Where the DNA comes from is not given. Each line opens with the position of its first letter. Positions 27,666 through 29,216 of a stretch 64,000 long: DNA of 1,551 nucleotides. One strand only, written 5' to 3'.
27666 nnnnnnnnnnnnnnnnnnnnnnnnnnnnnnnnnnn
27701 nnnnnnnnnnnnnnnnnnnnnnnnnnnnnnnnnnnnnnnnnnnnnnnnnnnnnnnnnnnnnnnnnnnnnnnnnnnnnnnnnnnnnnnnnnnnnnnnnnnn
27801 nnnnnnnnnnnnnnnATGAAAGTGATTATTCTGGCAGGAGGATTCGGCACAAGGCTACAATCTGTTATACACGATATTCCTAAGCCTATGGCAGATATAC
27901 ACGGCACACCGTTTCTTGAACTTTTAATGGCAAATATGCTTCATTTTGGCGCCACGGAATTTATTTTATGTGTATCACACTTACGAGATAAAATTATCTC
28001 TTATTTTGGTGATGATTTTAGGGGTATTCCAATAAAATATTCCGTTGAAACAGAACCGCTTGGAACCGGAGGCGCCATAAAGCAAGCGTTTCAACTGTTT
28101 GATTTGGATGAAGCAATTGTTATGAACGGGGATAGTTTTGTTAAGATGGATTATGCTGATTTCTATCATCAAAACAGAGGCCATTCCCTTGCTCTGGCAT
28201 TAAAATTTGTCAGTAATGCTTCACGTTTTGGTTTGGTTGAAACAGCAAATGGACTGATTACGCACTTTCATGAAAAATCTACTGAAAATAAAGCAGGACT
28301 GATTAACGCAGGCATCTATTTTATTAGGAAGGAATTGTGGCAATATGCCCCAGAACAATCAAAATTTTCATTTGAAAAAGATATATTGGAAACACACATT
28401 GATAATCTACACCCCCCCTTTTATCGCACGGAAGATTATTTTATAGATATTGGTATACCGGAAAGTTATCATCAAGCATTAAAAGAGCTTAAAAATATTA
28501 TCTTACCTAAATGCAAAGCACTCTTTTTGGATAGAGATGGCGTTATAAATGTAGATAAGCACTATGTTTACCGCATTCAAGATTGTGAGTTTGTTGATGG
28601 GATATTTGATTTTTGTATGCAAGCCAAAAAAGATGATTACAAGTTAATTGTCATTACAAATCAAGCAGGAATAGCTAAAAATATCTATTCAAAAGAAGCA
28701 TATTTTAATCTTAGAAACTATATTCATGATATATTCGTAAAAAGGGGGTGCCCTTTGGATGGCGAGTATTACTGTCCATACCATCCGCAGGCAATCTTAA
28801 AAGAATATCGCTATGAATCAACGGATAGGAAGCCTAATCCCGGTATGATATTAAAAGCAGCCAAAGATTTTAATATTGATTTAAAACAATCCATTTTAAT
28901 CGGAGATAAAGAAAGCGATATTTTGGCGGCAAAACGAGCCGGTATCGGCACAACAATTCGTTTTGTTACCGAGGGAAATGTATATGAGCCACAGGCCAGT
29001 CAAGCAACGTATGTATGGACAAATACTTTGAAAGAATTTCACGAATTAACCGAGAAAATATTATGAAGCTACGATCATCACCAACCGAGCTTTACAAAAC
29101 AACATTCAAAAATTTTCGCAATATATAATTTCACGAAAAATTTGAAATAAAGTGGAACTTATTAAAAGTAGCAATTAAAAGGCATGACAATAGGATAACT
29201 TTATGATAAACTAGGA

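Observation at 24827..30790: GDP-heptose modification locus (dehydratase, isomerase, reductase) with no linked glycosyltransferase, directly upstream of the giant adhesin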

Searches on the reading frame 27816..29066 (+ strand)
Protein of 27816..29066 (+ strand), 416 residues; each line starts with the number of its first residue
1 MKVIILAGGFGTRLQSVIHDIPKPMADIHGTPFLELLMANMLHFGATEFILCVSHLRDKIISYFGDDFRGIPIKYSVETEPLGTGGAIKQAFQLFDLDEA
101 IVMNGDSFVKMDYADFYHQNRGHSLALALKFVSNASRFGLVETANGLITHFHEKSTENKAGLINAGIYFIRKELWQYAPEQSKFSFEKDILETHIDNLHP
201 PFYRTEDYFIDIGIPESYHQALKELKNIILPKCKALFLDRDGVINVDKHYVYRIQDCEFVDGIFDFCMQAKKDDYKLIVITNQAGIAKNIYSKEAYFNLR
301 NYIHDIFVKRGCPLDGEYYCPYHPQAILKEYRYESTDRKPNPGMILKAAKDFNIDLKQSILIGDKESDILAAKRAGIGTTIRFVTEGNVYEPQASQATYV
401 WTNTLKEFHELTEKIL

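Call 5: search_protein_families(library=pfam, proteins=[window:27816-29066:+], max_evalue=0.01)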
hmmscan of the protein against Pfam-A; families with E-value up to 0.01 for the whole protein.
window:27816-29066:+ (416 aa): 6 families
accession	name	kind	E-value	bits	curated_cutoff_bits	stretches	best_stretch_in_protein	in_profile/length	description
PF00483.29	NTP_transferase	-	3.8e-29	102.4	21.2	1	2-226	1-243/245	Nucleotidyl transferase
PF13419.12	HAD_2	-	4e-11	43.8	23.8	1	336-379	132-175/178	Haloacid dehalogenase-like hydrolase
PF13242.12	Hydrolase_like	-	2.1e-10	40.8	22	1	338-379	3-45/75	HAD-hyrolase-like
PF08645.17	PNK3P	-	6.9e-08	32.8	22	1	262-366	33-127/161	Polynucleotide kinase 3 phosphatase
PF00702.32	Hydrolase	-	2.2e-07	31.9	26.4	1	247-376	86-191/191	haloacid dehalogenase-like hydrolase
PF12804.13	NTP_transf_3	-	8.8e-07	29.7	27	1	3-107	1-96/160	MobA-like NTP transferase domain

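Call 6: search_protein_families(library=ncbifam, proteins=[window:27816-29066:+], max_evalue=0.01)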
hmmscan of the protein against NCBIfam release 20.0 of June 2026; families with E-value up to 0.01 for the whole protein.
window:27816-29066:+ (416 aa): 56 families (the best 25 are shown)
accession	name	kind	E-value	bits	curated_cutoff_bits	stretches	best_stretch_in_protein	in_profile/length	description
NF049965.1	GlMnHpPGnyltfHddC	equivalog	3.8e-59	200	300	1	1-222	1-218/221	D-glycero-D-manno-heptose 1-phosphate guanosyltransferase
TIGR00213.1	GmhB_yaeD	subfamily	3.4e-48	163.6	149.6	1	234-398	2-165/176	D-glycero-beta-D-manno-heptose 1,7-bisphosphate 7-phosphatase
NF050049.1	HBPPhtaseGmhB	domain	2.6e-44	151.1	250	1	232-382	2-143/171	D-glycero-alpha-D-manno-heptose-1,7-bisphosphate 7-phosphatase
NF006506.0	PRK08942.1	equivalog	5.9e-42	143.2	178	1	233-410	3-172/182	D-glycero-beta-D-manno-heptose 1,7-bisphosphate 7-phosphatase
NF052502.1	man1P_GTase_Rv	exception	4.6e-39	134.3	440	1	2-227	2-232/352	mannose-1-phosphate guanylyltransferase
TIGR03992.1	Arch_glmU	subfamily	2.6e-36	125.3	292.1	1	1-221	1-223/393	bifunctional sugar-1-phosphate nucleotidylyltransferase/acetyltransferase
TIGR01656.1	Histidinol-ppas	subfamily_domain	2.8e-30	105.2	84.15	1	234-379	1-142/149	histidinol-phosphate phosphatase domain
NF041313.1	UDPGP_AglF_Halo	equivalog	4.8e-29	101.5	400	1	1-175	1-179/234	UTP--glucose-1-phosphate uridylyltransferase AglF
TIGR01662.1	HAD-SF-IIIA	subfamily_domain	3.8e-25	88.6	44.6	1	234-379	1-135/141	HAD-IIIA family hydrolase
NF045761.1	NAMPUrTaseMurU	equivalog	3.8e-22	79.3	250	1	1-217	1-219/226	N-acetylmuramate alpha-1-phosphate uridylyltransferase MurU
TIGR02623.1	G1P_cyt_trans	equivalog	3.6e-20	72.5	300.25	2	1-65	1-65/255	glucose-1-phosphate cytidylyltransferase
TIGR01208.1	rmlA_long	equivalog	3.4e-19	68.9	320.25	1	2-176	1-180/353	glucose-1-phosphate thymidylyltransferase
NF003937.0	PRK05446.1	equivalog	1.1e-17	64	443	1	234-383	4-148/355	bifunctional histidinol-phosphatase/imidazoleglycerol-phosphate dehydratase HisB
NF041173.1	Sug_nt_acttase_Thmprot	equivalog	1.6e-17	63.6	600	1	1-215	1-217/405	bifunctional sugar-1-phosphate nucleotidylyltransferase/acetyltransferase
TIGR01261.1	hisB_Nterm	equivalog_domain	5.7e-16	58.4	140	1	234-378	2-142/161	histidinol-phosphatase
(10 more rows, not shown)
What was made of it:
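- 27816..29066 (+): Fusion of HddC (heptose-1-phosphate guanylyltransferase, residues 1-226) and GmhB (heptose-1,7-bisphosphate 7-phosphatase, residues 232-398). GmhB TIGR00213 at 163.6 bits, above its 149.6 cut-off (call 6).
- Checked: 27816-29066: HddC-GmhB fusion (call 6).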
